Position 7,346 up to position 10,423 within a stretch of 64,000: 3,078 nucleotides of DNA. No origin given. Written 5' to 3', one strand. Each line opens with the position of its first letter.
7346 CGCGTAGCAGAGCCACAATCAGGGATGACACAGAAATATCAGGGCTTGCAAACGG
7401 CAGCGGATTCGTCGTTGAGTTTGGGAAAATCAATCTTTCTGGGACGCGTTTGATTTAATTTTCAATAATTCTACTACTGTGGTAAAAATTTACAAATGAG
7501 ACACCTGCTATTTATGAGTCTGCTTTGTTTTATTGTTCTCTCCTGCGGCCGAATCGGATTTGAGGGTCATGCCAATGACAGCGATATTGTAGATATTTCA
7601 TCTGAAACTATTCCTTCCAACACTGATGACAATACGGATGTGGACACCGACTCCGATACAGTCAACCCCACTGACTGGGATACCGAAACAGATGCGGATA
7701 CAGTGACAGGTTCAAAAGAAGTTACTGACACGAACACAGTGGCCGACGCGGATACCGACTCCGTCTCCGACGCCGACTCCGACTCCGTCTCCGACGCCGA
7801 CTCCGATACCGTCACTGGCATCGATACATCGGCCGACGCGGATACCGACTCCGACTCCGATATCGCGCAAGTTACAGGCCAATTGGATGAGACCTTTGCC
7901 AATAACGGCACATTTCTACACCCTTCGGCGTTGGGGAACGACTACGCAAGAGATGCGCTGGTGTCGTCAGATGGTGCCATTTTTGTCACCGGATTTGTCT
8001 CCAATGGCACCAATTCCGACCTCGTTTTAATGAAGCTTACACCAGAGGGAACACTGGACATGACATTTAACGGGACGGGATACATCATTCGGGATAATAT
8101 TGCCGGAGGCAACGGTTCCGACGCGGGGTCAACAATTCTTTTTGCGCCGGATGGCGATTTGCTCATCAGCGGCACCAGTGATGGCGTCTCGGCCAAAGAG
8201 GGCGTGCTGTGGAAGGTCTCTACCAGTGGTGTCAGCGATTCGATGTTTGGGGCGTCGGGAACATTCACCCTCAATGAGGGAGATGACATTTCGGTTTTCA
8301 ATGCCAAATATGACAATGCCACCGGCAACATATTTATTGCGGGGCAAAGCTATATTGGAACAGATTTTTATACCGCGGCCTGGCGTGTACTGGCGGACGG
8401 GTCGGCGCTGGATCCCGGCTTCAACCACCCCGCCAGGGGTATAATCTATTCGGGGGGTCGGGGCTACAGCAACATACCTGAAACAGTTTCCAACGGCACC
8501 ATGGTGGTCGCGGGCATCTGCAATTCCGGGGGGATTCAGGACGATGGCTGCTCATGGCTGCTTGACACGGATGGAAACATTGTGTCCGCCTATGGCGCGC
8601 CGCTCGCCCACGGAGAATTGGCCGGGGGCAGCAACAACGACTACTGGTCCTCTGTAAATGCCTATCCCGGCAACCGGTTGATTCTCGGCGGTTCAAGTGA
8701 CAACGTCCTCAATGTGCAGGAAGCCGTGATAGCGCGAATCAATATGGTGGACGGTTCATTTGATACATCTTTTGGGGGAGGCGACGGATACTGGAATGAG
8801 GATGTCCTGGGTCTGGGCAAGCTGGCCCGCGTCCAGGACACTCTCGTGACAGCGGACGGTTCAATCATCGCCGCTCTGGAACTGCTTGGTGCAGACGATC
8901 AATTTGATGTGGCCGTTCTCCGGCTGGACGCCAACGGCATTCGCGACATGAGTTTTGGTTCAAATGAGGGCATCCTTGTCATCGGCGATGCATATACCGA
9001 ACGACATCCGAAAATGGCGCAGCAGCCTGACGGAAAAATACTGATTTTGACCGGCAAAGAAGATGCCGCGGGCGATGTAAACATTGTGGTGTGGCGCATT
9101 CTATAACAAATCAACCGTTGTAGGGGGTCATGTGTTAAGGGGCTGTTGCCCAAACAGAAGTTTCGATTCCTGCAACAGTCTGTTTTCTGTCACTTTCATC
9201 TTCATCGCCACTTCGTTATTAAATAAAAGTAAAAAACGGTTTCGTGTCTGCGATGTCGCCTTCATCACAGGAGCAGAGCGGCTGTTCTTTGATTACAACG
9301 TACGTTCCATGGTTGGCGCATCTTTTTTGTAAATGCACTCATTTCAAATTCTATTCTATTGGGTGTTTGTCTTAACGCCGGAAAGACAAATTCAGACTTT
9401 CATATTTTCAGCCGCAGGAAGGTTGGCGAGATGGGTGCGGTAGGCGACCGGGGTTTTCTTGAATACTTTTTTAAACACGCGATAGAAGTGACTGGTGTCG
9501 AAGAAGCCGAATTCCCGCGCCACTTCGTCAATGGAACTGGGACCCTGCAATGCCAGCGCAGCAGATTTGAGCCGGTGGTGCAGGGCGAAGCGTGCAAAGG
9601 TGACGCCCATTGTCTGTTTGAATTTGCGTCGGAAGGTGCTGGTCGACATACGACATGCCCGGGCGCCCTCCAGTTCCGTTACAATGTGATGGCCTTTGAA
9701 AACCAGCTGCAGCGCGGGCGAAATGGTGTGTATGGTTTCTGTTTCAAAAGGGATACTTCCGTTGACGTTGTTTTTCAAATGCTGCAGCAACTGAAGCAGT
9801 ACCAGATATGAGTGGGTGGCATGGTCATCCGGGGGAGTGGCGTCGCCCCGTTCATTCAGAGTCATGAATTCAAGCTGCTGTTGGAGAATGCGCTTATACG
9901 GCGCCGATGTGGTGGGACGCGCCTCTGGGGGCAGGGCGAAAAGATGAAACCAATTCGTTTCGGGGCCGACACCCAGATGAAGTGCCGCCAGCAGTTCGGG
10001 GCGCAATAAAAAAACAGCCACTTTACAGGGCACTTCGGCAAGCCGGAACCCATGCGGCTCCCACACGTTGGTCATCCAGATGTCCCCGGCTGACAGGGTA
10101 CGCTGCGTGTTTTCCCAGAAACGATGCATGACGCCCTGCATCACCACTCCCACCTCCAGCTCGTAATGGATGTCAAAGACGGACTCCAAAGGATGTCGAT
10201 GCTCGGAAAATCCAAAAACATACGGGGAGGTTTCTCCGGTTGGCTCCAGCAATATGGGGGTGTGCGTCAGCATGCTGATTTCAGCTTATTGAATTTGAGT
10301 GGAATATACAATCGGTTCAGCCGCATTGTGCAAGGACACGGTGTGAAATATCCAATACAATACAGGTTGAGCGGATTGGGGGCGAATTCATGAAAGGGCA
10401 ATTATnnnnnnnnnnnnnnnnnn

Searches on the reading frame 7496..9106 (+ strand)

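Call 11: search_protein_families(library=pfam, proteins=[window:7496-9106:+], max_evalue=0.01)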
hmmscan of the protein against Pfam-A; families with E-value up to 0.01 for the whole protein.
window:7496-9106:+ (536 aa): 1 family
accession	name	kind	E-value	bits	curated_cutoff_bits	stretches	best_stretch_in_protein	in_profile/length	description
PF17164.10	DUF5122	-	6.3e-17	62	27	2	393-426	4-36/36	Domain of unknown function (DUF5122) beta-propeller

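Call 12: search_protein_families(library=padloc, proteins=[window:7496-9106:+], max_evalue=0.01)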
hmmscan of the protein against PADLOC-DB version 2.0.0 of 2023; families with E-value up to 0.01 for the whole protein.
window:7496-9106:+ (536 aa): 0 families

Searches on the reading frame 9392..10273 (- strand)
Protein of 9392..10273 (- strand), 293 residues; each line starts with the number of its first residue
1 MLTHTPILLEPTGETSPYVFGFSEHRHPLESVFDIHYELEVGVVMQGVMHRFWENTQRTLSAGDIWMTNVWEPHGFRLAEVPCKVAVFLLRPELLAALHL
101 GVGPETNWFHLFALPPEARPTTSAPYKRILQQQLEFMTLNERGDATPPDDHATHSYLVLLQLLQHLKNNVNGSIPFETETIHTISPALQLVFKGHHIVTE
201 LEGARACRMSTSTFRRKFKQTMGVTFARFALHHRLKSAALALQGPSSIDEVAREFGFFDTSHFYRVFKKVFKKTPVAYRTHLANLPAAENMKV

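Call 11: search_protein_families(library=pfam, proteins=[window:9392-10273:-], max_evalue=0.01)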
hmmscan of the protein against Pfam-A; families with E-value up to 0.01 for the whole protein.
window:9392-10273:- (293 aa): 4 families
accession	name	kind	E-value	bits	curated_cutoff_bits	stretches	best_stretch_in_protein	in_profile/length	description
PF12833.13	HTH_18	-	6.1e-19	68.5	33.6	1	204-280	2-79/80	Helix-turn-helix domain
PF00165.29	HTH_AraC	-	1.8e-17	63.5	26.6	2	243-280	6-42/42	Bacterial regulatory helix-turn-helix proteins, AraC family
PF07883.17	Cupin_2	-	0.0015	18.6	27.2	1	36-84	16-65/70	Cupin domain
PF02311.25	AraC_binding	-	0.0084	16.3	21.1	0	35-103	20-89/135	AraC-like ligand binding domain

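Call 12: search_protein_families(library=padloc, proteins=[window:9392-10273:-], max_evalue=0.01)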
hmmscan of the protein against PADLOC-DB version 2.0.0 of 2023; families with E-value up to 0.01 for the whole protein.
window:9392-10273:- (293 aa): 0 families
